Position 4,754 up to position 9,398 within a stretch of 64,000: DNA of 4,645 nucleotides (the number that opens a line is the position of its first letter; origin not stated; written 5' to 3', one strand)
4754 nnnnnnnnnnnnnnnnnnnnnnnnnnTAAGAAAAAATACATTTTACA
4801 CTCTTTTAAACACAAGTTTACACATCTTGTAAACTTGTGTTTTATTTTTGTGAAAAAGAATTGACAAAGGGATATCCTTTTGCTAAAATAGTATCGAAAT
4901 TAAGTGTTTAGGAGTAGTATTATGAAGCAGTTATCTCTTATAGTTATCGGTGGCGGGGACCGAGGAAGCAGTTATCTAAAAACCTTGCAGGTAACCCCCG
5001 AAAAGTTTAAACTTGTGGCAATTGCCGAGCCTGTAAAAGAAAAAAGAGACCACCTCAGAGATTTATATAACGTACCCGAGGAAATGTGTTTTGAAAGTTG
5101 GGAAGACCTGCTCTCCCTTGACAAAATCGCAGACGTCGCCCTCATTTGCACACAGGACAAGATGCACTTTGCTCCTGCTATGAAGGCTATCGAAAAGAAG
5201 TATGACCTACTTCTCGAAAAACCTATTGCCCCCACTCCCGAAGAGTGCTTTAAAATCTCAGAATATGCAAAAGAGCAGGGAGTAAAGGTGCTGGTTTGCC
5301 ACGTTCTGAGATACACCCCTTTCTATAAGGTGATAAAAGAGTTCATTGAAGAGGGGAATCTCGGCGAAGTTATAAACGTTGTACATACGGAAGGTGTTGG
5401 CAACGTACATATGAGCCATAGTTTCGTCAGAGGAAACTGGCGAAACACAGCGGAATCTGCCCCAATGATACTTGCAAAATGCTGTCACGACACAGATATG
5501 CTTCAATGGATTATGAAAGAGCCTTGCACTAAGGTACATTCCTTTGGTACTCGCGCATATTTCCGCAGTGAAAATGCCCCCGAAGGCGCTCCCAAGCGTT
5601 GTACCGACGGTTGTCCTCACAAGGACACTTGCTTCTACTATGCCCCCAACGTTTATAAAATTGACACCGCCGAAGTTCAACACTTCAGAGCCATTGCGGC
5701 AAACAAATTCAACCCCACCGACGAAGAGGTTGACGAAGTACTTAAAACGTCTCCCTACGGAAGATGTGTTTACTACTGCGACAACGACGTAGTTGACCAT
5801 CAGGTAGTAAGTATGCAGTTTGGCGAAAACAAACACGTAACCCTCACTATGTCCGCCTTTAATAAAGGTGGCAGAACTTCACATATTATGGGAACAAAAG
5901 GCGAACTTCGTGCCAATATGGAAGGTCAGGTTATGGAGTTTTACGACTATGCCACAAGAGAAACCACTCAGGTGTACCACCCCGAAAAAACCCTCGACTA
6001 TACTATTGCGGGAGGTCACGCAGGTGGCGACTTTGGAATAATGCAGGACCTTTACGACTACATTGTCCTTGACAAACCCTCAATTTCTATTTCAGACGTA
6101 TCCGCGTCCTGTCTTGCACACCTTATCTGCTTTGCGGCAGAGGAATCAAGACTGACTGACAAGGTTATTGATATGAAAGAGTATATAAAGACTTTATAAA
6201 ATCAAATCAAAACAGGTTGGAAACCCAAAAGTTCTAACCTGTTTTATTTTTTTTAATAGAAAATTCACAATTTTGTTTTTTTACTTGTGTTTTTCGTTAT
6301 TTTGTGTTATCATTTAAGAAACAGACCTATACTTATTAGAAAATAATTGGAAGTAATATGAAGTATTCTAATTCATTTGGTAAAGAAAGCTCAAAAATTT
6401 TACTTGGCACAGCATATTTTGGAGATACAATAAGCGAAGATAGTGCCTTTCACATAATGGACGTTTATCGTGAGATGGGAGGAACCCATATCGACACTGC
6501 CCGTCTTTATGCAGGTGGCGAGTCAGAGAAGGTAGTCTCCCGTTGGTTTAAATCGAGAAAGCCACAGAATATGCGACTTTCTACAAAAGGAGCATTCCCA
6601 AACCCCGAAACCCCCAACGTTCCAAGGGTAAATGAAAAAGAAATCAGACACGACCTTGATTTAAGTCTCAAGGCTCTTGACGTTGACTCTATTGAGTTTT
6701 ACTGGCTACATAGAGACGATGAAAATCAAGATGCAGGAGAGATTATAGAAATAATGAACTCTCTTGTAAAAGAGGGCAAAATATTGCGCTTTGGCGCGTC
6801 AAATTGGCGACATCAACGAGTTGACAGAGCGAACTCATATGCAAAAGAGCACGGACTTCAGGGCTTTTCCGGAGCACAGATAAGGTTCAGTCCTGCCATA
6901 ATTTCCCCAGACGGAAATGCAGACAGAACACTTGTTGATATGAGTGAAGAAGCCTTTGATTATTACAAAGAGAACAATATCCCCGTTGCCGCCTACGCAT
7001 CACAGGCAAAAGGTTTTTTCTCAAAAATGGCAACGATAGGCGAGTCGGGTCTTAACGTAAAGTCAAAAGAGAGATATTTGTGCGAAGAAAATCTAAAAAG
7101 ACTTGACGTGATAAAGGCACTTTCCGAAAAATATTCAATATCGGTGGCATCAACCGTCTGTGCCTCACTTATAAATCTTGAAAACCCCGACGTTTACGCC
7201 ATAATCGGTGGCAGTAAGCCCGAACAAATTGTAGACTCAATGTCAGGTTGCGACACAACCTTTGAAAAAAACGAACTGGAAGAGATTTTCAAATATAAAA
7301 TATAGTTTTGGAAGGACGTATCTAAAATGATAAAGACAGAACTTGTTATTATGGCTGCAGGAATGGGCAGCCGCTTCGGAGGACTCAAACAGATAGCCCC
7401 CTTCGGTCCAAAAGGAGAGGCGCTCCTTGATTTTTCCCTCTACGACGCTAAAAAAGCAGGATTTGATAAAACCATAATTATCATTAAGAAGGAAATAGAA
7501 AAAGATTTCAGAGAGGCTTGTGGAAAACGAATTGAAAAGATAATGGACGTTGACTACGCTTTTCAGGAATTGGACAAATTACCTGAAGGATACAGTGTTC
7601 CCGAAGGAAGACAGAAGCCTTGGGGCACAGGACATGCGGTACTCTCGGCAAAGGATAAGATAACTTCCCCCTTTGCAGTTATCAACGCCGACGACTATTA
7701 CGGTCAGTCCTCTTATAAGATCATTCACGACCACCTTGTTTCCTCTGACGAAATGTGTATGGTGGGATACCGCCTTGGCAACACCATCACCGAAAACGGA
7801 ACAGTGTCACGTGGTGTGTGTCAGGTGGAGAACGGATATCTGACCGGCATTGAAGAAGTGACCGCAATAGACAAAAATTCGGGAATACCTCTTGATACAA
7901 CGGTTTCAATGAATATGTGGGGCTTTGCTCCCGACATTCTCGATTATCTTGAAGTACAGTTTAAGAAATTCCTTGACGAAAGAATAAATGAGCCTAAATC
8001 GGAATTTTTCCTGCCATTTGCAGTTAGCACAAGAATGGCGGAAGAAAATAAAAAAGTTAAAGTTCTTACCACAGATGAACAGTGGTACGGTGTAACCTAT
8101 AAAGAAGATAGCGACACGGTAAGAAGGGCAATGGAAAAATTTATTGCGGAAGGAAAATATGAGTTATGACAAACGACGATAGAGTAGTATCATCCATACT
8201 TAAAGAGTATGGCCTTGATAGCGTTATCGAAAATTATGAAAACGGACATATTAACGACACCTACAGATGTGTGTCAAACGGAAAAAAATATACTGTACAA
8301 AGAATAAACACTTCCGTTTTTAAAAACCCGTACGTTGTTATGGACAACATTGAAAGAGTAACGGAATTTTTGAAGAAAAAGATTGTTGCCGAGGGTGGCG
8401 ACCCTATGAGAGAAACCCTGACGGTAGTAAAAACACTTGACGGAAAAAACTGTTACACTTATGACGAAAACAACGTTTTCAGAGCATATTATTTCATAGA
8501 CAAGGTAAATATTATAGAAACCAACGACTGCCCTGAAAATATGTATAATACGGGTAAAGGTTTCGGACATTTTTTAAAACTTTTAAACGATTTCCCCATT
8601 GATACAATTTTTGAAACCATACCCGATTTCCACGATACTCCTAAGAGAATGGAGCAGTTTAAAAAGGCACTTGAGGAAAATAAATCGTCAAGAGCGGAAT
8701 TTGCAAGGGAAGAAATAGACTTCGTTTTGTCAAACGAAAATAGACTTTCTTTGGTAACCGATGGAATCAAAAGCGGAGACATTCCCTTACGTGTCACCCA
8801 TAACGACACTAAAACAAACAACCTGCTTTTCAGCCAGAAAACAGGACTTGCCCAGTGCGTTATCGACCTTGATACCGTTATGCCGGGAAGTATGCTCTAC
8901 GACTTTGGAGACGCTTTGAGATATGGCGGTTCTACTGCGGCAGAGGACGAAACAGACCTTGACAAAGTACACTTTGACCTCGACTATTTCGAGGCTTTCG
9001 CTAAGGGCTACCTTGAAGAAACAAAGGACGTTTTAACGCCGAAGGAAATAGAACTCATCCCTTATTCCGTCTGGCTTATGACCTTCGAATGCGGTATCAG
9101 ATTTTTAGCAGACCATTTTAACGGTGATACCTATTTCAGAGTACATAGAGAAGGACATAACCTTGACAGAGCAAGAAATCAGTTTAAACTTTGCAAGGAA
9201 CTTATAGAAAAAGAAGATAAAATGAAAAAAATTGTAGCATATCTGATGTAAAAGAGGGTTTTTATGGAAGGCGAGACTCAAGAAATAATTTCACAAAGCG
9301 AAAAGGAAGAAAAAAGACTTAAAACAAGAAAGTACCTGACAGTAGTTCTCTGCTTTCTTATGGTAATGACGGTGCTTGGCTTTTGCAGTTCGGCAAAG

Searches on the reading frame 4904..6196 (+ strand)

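Call 4: search_protein_families(library=pfam, proteins=[window:4904-6196:+], max_evalue=0.01)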
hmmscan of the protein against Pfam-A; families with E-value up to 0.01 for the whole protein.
window:4904-6196:+ (431 aa): 3 families
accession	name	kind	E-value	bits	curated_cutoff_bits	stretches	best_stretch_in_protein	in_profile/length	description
PF01408.29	GFO_IDH_MocA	-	1.7e-20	74.3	24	1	13-132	4-119/120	Oxidoreductase family, NAD-binding Rossmann fold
PF22725.1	GFO_IDH_MocA_C3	-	1.1e-12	48.4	27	1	142-218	2-75/124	GFO/IDH/MocA C-terminal domain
PF02894.22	GFO_IDH_MocA_C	-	1.9e-09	38.1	22.9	1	145-360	1-150/218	Oxidoreductase family, C-terminal alpha/beta domain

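Call 5: search_protein_families(library=ncbifam, proteins=[window:4904-6196:+], max_evalue=1)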
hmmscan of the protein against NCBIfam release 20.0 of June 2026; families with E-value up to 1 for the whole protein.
window:4904-6196:+ (431 aa): 9 families
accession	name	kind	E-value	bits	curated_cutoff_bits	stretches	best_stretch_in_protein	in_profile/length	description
NF040723.1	UDP-GlcNAcDh_Arch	equivalog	1.7e-22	80.3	450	1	13-217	4-190/302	UDP-N-acetylglucosamine 3-dehydrogenase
TIGR04380.1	myo_inos_iolG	equivalog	4e-20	71.9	355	1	11-217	3-198/330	inositol 2-dehydrogenase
NF052479.1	LevoglcsnDh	equivalog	2.8e-13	49.3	650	1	62-162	61-160/386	levoglucosan dehydrogenase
NF052679.1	InsChiInosDhIolG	equivalog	1.9e-11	43.6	540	1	10-209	3-190/343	bifunctional inositol 2-dehydrogenase/D-chiro-inositol 1-dehydrogenase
NF007574.0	PRK10206.1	equivalog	5e-11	42.2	352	1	62-159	52-149/345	oxidoreductase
NF058563.1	BT_2159_fam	equivalog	2e-10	40.2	650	1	13-161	4-150/350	disaccharide 3-dehydrogenase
NF041392.1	XylDh_Gfo6_Halo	equivalog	1.3e-09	37.3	350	1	45-162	52-169/350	D-xylose 1-dehydrogenase Gfo6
NF008607.0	PRK11579.1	subfamily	1.7e-06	27.3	330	1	72-159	61-148/346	oxidoreductase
NF058561.1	BT_2158_fam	equivalog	2.6e-06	26.3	750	1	9-159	35-180/487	glycoside 3-dehydrogenase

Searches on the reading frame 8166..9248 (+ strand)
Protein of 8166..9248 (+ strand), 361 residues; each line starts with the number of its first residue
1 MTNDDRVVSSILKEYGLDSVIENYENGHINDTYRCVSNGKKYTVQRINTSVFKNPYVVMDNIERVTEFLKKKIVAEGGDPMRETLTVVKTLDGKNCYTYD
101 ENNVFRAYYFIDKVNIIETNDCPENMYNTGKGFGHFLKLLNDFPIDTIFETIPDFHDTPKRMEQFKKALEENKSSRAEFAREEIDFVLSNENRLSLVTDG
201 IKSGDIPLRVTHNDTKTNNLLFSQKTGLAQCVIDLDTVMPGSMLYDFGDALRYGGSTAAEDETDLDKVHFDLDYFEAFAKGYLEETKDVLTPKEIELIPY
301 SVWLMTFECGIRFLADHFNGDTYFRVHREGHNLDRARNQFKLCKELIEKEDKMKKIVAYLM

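Call 4: search_protein_families(library=pfam, proteins=[window:8166-9248:+], max_evalue=0.01)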
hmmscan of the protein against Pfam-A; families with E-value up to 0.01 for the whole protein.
window:8166-9248:+ (361 aa): 1 family
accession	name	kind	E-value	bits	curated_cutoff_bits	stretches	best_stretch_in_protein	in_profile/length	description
PF01636.29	APH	-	1.2e-14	55.1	23.2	1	22-271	3-229/239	Phosphotransferase enzyme family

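Call 5: search_protein_families(library=ncbifam, proteins=[window:8166-9248:+], max_evalue=1)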
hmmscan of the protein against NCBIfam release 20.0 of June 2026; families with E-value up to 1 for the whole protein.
window:8166-9248:+ (361 aa): 0 families
